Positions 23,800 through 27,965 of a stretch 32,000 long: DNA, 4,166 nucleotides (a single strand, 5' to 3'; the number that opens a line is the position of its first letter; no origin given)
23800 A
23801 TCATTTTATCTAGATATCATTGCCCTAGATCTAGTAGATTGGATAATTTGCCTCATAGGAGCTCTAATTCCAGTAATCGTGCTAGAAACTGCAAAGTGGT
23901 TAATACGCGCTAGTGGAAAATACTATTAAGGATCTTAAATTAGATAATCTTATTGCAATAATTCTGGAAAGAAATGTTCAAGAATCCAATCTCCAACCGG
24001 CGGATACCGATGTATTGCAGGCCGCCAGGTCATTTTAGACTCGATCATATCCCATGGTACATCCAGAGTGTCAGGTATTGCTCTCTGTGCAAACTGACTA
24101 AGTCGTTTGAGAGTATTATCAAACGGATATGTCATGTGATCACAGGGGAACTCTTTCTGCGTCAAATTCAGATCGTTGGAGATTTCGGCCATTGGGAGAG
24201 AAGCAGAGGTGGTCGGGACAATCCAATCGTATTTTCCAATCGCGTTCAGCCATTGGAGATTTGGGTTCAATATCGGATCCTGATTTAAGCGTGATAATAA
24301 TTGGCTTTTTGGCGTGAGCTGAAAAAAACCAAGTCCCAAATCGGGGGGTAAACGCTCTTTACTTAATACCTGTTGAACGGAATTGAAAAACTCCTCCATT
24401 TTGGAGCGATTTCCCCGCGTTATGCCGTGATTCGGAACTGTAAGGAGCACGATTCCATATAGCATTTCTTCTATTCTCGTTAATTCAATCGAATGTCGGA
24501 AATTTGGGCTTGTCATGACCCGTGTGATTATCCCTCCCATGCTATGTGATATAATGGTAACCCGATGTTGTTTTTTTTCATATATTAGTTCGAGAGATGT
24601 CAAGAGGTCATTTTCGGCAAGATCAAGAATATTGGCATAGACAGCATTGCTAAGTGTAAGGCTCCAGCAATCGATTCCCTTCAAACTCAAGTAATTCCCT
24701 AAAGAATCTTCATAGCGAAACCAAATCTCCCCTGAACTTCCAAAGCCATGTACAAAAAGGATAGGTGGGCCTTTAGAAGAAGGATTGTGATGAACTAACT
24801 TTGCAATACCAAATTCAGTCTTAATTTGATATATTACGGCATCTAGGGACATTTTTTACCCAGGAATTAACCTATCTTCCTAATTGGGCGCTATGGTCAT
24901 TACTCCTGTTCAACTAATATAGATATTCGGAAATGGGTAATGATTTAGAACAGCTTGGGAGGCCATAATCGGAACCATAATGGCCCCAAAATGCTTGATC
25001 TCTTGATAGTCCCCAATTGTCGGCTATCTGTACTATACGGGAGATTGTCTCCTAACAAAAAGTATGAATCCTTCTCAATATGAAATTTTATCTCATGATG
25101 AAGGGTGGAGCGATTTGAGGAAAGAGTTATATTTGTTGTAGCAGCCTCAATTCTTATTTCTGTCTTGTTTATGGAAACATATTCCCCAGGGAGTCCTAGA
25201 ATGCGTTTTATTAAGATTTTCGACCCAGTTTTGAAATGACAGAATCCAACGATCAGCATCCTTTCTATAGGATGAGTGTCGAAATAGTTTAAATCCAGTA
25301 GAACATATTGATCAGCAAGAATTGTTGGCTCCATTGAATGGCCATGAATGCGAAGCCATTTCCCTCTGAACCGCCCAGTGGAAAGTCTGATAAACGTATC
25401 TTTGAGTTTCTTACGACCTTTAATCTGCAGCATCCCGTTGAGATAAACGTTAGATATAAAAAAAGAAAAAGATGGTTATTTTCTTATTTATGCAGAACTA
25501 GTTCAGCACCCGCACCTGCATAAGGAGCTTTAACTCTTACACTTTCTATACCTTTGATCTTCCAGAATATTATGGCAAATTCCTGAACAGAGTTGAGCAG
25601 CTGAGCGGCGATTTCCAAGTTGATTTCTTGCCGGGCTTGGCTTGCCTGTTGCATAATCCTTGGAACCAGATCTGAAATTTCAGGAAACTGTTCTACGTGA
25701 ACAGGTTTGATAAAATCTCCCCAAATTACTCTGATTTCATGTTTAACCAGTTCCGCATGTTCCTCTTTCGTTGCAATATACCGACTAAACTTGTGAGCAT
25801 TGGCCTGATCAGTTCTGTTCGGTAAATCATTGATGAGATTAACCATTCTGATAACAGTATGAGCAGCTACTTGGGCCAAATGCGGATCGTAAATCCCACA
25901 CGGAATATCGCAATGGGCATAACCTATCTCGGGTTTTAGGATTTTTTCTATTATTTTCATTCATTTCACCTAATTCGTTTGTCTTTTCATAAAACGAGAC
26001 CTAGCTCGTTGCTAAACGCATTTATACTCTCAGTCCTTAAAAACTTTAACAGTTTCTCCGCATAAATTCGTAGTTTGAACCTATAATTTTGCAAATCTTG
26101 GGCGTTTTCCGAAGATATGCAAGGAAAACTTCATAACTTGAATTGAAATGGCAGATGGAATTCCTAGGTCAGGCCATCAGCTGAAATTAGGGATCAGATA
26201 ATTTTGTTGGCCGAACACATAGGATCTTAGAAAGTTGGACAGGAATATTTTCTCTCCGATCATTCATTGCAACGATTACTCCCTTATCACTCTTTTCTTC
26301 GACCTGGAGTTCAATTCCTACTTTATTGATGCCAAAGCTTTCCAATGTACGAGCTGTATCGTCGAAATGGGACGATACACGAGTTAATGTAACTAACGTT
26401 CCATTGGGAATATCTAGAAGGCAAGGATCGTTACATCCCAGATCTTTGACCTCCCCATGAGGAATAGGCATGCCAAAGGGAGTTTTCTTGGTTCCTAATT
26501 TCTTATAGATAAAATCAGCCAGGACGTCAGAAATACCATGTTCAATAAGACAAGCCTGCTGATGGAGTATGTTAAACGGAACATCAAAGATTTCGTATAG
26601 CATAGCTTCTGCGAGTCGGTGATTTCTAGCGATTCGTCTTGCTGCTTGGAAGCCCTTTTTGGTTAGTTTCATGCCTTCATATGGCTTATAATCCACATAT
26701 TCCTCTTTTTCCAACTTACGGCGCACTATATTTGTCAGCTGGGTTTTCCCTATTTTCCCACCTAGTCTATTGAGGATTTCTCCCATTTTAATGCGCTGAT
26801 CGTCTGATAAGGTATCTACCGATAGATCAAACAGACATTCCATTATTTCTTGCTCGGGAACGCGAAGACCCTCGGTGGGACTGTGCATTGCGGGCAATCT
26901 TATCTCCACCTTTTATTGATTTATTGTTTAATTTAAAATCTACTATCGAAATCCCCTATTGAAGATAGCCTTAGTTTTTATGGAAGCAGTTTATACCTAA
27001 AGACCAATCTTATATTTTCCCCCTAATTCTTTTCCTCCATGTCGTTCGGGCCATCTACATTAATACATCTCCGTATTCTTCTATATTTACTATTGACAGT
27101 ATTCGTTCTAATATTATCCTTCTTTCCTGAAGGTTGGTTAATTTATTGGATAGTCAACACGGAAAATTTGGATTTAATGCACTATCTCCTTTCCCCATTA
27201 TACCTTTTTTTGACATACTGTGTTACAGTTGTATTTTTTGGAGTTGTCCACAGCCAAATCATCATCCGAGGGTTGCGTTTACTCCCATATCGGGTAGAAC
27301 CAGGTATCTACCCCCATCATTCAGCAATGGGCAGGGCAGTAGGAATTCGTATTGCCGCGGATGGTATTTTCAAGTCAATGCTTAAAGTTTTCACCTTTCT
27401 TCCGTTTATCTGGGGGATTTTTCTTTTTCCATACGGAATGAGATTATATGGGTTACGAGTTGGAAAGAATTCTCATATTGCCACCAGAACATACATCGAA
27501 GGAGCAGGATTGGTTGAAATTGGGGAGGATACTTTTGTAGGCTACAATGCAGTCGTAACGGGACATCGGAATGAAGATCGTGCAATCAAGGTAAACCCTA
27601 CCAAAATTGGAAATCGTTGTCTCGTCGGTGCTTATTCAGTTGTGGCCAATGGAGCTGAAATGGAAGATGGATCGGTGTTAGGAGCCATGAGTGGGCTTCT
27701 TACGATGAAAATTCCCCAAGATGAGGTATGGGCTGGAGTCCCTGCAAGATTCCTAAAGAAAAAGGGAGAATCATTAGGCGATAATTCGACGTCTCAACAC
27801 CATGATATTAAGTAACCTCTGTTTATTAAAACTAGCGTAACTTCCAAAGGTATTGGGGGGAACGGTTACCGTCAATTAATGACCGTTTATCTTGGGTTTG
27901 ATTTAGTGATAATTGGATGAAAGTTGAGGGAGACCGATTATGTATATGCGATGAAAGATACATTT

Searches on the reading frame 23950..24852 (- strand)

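Call 12: search_protein_families(library=pfam, proteins=[window:23950-24852:-], max_evalue=0.001)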
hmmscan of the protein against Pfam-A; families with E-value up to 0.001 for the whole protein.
window:23950-24852:- (300 aa): 4 families
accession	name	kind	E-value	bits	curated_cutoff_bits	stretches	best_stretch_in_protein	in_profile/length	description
PF00561.26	Abhydrolase_1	-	5.7e-08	33.2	25.8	1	29-114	1-87/245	alpha/beta hydrolase fold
PF07819.20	PGAP1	-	1.5e-07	31.8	24.3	1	90-166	82-154/233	PGAP1-like alpha/beta domain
PF12697.13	Abhydrolase_6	-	2.7e-06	28.6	26.3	1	31-114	1-91/217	Alpha/beta hydrolase family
PF24096.1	DUF7379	-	5.3e-06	26.9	33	1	66-165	45-136/191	Domain of unknown function (DUF7379)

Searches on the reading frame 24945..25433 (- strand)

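Call 12: search_protein_families(library=pfam, proteins=[window:24945-25433:-], max_evalue=0.001)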
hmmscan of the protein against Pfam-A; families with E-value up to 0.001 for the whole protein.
window:24945-25433:- (162 aa): 1 family
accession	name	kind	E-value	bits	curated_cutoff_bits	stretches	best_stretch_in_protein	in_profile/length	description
PF10502.14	Peptidase_S26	-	5.8e-23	82.1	22.9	1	25-157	24-168/168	Signal peptidase, peptidase S26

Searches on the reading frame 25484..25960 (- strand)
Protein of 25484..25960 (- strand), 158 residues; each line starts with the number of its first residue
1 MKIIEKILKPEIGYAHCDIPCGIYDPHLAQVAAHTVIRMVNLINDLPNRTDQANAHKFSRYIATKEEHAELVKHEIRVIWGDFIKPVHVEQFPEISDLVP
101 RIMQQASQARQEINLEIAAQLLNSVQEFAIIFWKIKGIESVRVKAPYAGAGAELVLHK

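Call 12: search_protein_families(library=pfam, proteins=[window:25484-25960:-], max_evalue=0.001)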
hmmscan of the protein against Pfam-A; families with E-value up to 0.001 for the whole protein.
window:25484-25960:- (158 aa): 1 family
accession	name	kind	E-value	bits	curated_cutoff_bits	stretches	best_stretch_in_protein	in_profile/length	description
PF09055.16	Sod_Ni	-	1.8e-43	148.6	25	1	14-136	4-127/127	Nickel-containing superoxide dismutase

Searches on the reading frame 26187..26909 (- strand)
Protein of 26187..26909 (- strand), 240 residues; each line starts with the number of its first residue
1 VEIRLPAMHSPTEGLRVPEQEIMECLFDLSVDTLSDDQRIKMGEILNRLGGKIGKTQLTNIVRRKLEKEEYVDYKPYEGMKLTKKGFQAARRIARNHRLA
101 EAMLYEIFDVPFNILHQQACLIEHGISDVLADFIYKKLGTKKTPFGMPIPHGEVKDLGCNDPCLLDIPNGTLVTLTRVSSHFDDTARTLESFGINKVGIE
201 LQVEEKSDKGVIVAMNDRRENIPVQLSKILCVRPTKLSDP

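Call 12: search_protein_families(library=pfam, proteins=[window:26187-26909:-], max_evalue=0.001)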
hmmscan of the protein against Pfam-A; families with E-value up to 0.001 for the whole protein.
window:26187-26909:- (240 aa): 1 family
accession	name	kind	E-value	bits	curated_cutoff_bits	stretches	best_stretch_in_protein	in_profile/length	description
PF02742.21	Fe_dep_repr_C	-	5.4e-17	62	27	1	83-150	1-69/70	Iron dependent repressor, metal binding and dimerisation domain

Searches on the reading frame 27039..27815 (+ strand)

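Call 12: search_protein_families(library=pfam, proteins=[window:27039-27815:+], max_evalue=0.001)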
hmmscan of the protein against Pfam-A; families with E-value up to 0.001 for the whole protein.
window:27039-27815:+ (258 aa): 2 families
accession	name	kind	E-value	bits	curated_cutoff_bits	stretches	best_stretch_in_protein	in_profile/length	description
PF00132.30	Hexapep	-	1.1e-11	44.4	27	1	187-220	1-34/36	Bacterial transferase hexapeptide (six repeats)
PF14602.12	Hexapep_2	-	1.3e-09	38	27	1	187-216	1-28/34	Hexapeptide repeat of succinyl-transferase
